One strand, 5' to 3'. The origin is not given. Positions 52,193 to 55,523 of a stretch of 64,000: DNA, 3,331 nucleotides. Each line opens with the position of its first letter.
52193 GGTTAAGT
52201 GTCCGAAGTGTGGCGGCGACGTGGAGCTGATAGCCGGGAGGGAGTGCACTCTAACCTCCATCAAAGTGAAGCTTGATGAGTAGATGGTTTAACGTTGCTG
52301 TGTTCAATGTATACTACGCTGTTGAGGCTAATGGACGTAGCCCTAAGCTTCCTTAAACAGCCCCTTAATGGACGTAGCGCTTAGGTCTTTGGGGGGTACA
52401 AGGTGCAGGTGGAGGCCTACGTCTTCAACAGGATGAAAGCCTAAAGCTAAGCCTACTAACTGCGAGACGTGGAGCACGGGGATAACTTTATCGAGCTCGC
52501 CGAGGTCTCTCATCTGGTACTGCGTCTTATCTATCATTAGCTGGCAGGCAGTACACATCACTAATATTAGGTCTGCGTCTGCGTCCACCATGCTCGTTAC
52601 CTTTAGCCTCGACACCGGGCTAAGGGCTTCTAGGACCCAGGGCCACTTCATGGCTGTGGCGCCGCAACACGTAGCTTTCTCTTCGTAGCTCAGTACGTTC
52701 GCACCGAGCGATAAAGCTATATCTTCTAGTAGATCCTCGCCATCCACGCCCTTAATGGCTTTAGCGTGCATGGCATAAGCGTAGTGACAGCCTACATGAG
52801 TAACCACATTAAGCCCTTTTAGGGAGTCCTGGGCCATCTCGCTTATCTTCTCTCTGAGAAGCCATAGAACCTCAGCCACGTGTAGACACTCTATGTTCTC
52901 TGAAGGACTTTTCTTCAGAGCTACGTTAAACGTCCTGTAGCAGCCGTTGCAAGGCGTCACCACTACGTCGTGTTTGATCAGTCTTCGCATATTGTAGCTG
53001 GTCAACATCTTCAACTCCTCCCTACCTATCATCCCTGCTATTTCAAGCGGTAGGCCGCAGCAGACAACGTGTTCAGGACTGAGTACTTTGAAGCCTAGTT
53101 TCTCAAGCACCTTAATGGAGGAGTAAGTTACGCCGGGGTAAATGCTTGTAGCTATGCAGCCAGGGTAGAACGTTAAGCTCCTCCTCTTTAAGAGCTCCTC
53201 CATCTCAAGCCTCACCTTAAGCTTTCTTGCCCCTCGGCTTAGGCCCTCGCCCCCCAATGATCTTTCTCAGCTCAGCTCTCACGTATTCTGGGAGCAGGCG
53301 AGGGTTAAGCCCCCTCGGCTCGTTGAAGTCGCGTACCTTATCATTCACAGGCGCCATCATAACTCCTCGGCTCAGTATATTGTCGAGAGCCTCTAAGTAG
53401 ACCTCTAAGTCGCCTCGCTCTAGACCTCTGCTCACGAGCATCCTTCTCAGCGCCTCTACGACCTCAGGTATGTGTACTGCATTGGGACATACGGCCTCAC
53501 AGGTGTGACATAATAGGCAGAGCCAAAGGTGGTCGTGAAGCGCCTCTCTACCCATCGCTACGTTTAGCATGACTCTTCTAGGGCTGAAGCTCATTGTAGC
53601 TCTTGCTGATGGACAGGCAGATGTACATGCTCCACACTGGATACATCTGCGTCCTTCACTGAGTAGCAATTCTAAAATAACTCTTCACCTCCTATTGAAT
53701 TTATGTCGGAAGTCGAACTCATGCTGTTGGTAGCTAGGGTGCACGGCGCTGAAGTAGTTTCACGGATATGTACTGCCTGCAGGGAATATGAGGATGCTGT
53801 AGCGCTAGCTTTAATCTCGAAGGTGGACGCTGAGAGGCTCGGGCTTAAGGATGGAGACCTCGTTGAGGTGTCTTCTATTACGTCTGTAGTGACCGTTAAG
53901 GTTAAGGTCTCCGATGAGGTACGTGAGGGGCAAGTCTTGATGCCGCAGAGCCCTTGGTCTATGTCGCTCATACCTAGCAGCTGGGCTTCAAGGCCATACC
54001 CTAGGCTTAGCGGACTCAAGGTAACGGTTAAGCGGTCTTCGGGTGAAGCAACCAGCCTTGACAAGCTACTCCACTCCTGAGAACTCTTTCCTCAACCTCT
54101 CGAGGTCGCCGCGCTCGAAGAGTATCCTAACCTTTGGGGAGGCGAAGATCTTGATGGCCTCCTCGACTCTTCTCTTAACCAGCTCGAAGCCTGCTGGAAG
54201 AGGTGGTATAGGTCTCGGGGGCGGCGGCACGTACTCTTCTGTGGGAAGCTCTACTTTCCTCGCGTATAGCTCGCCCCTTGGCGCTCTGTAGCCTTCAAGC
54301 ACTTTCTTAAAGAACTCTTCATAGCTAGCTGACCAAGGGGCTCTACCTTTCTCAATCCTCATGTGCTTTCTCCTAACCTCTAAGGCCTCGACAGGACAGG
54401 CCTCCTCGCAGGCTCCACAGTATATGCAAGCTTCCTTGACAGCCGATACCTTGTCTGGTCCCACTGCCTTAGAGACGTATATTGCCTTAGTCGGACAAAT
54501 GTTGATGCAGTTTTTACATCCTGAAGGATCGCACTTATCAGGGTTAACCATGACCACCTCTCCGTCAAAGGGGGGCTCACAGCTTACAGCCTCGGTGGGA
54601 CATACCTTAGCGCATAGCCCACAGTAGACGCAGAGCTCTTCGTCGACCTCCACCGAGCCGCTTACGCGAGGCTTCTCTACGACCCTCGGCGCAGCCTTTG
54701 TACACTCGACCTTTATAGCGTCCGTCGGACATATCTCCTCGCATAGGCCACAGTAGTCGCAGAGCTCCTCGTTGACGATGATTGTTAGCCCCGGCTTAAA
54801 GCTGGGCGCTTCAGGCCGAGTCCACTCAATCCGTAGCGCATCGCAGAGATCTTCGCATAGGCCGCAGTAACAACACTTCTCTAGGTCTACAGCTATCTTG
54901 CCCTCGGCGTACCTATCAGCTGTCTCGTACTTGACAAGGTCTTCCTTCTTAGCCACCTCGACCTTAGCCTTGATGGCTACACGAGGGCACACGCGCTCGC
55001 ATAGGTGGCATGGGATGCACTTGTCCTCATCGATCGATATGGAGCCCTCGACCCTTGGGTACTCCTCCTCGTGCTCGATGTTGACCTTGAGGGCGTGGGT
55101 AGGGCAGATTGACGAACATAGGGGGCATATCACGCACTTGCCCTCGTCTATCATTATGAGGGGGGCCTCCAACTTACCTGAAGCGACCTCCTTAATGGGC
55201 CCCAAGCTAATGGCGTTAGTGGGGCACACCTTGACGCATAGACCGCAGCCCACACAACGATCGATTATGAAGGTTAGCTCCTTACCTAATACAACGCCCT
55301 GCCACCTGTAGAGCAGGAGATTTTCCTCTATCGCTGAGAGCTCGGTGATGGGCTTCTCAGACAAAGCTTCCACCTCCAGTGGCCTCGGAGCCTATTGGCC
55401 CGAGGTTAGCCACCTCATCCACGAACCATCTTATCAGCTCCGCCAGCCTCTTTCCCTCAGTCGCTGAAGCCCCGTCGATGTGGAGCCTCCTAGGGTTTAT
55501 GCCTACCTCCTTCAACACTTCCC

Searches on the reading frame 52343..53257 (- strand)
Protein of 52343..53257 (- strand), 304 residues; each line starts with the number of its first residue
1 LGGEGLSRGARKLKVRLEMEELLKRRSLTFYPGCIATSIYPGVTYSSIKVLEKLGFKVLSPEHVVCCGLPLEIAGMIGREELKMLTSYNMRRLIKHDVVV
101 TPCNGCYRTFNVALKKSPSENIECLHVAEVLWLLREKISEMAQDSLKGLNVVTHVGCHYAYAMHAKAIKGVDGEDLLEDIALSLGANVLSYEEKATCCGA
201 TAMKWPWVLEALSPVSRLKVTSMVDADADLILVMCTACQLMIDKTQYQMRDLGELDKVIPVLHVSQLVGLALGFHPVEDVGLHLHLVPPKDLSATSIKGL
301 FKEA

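Call 5: search_protein_families(library=pfam, proteins=[window:52343-53257:-])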
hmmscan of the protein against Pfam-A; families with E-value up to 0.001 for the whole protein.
window:52343-53257:- (304 aa): 1 family
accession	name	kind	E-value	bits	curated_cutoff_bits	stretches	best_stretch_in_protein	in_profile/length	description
PF02754.22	CCG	-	4.1e-21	75.3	20.6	2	29-110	2-84/85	Cysteine-rich domain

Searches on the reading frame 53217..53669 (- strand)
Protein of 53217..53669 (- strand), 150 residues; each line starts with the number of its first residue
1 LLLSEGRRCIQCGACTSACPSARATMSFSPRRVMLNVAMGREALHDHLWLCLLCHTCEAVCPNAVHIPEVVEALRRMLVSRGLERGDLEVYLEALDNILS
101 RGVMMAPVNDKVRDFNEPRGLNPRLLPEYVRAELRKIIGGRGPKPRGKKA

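Call 5: search_protein_families(library=pfam, proteins=[window:53217-53669:-])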
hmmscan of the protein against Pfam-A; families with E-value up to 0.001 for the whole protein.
window:53217-53669:- (150 aa): 12 families
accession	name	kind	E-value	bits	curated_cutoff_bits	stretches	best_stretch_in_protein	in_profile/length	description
PF13183.11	Fer4_8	-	6e-12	46.4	27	1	7-64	3-67/68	4Fe-4S dicluster domain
PF13534.11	Fer4_17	-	5e-10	40.2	22.2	1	8-65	1-60/61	4Fe-4S dicluster domain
PF12838.12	Fer4_7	-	3e-09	37.6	27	1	8-64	1-51/52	4Fe-4S dicluster domain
PF13187.11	Fer4_9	-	4.7e-09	36.6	27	1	8-63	1-49/52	4Fe-4S dicluster domain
PF13237.11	Fer4_10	-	2.2e-08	34.4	25.5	1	5-62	5-53/53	4Fe-4S dicluster domain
PF12797.12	Fer4_2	-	1.8e-07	31.1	24.5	1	8-21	9-22/22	4Fe-4S binding domain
PF00037.32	Fer4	-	6.8e-06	26.1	21.1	1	8-20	7-19/24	4Fe-4S binding domain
PF12800.12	Fer4_4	-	1.8e-05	25.1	24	1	8-20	3-15/17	4Fe-4S binding domain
PF14697.11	Fer4_21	-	9e-05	23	35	1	7-64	6-56/59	4Fe-4S dicluster domain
PF12837.12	Fer4_6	-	0.0001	22.5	25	0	8-21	8-21/24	4Fe-4S binding domain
PF12798.12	Fer4_3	-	0.00028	21.9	27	0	9-21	1-13/15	4Fe-4S binding domain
PF13484.11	Fer4_16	-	0.00078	20.6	30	0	8-63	1-65/66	4Fe-4S double cluster binding domain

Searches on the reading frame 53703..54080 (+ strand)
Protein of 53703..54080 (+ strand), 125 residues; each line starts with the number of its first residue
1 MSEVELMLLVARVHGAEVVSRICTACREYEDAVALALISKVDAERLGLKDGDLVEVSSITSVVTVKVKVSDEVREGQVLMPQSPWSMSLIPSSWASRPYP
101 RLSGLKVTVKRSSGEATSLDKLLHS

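Call 44: search_protein_families(library=ncbifam, proteins=[window:53703-54080:+], max_evalue=0.00001)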
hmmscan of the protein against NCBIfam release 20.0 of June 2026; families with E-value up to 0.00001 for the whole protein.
window:53703-54080:+ (125 aa): 2 families
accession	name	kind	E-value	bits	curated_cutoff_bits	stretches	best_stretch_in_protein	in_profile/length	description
NF042908.1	FMD_DH_FwdD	exception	1.2e-11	44.8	175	1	29-124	26-123/129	tungsten-dependent formylmethanofuran dehydrogenase subunit FwdD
TIGR01591.1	Fdh-alpha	equivalog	1.2e-08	33.5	666.25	1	10-86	571-645/672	formate dehydrogenase subunit alpha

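Call 45: search_protein_families(library=pfam, proteins=[window:53703-54080:+])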
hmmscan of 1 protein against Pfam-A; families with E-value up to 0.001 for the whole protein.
window:53703-54080:+ (125 aa): 1 family
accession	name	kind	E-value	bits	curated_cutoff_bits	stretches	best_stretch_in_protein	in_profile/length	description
PF01568.27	Molydop_binding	-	1.1e-14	54.9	26.8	1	34-86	30-82/110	Molydopterin dinucleotide binding domain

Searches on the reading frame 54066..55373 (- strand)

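Call 5: search_protein_families(library=pfam, proteins=[window:54066-55373:-])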
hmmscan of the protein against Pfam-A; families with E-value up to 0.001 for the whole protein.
window:54066-55373:- (435 aa): 14 families
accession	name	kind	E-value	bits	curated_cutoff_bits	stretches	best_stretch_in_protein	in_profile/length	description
PF00037.32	Fer4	-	2.6e-47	157.3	21.1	5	36-56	4-24/24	4Fe-4S binding domain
PF12838.12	Fer4_7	-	8.4e-35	119.4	27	5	39-94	1-52/52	4Fe-4S dicluster domain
PF12837.12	Fer4_6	-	1.5e-27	94.6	25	4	37-55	6-24/24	4Fe-4S binding domain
PF13187.11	Fer4_9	-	7.4e-25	87.2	27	3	39-94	1-51/52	4Fe-4S dicluster domain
PF13484.11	Fer4_16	-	1.1e-24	87.4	30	2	39-64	1-25/66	4Fe-4S double cluster binding domain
PF14697.11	Fer4_21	-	3e-24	85.3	35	3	33-56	34-58/59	4Fe-4S dicluster domain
PF13237.11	Fer4_10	-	6.5e-24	84.1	25.5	3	275-327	3-53/53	4Fe-4S dicluster domain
PF12797.12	Fer4_2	-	3e-18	64.9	24.5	1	38-52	8-22/22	4Fe-4S binding domain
PF25160.1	LdpA_Fe-S-bd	-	4.2e-16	58.9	27.6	3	283-333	2-45/49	LdpA Fe-S cluster-binding domain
PF13183.11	Fer4_8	-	3.1e-14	53.7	27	2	37-93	2-67/68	4Fe-4S dicluster domain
PF12800.12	Fer4_4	-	1.6e-11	43.9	24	1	38-52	2-16/17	4Fe-4S binding domain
PF12798.12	Fer4_3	-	1.7e-10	41.3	27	0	40-54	1-15/15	4Fe-4S binding domain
PF13534.11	Fer4_17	-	5.4e-08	33.7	22.2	0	118-177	1-56/61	4Fe-4S dicluster domain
PF13459.11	Fer4_15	-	5.8e-06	27.4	22.4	0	112-132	1-21/66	4Fe-4S single cluster domain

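Call 44: search_protein_families(library=ncbifam, proteins=[window:54066-55373:-], max_evalue=0.00001)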
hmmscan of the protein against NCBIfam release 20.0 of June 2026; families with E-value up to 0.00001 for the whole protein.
window:54066-55373:- (435 aa): 84 families (the best 25 are shown)
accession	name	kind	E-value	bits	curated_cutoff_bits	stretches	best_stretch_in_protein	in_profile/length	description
NF042909.1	FMH_DH_FwdF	exception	1.6e-77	260.8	375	1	31-354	8-331/336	tungsten-dependent formylmethanofuran dehydrogenase subunit FwdF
TIGR01971.1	NuoI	subfamily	1.4e-46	157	113.05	4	5-102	10-105/121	NADH-quinone oxidoreductase, chain I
NF004537.0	PRK05888.1-3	equivalog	1.9e-31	109.1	163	4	3-102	33-137/204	NADH-quinone oxidoreductase subunit NuoI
NF004538.0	PRK05888.1-4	equivalog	1.3e-30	106.2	135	5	77-134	60-117/162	NADH-quinone oxidoreductase subunit NuoI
NF006221.0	PRK08348.1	subfamily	5.4e-30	103.8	124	3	33-98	39-95/136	NADH-plastoquinone oxidoreductase subunit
NF004536.0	PRK05888.1-1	equivalog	6.9e-28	97.2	212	2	23-102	43-121/180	NADH-quinone oxidoreductase subunit NuoI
NF040864.1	HgcB_ferredoxin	equivalog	1.2e-27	95.5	99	3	33-98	9-64/93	mercury methylation ferredoxin HgcB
NF004539.0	PRK05888.1-5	equivalog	2.3e-27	95.7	225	3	202-269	60-123/162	NADH-quinone oxidoreductase subunit NuoI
NF045874.1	Vhu_polyferre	exception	3.2e-27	95.3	600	2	27-223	117-285/381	F420-non-reducing hydrogenase associated-polyferredoxin VhuB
NF040612.1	F420_dehyd_FpoI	exception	6.1e-27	94.1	180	3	7-97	16-101/135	F420H2 dehydrogenase subunit FpoI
NF038196.1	ferrodoxin_EFR1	subfamily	1.2e-26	94.2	75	2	240-302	179-233/242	EFR1 family ferrodoxin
NF009053.0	PRK12387.1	subfamily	2.7e-26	92.4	204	2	37-102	37-97/180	formate hydrogenlyase complex iron-sulfur subunit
NF004541.0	PRK05888.2-2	equivalog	3.5e-26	92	217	1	36-97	59-113/168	NADH-quinone oxidoreductase subunit NuoI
NF058577.1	FdxA_fam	equivalog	2.9e-25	88.2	65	2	312-342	5-35/52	4Fe-4S ferredoxin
NF004545.0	PRK05888.3-1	equivalog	5.5e-24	84.6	229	2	37-103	65-131/154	NADH-quinone oxidoreductase subunit NuoI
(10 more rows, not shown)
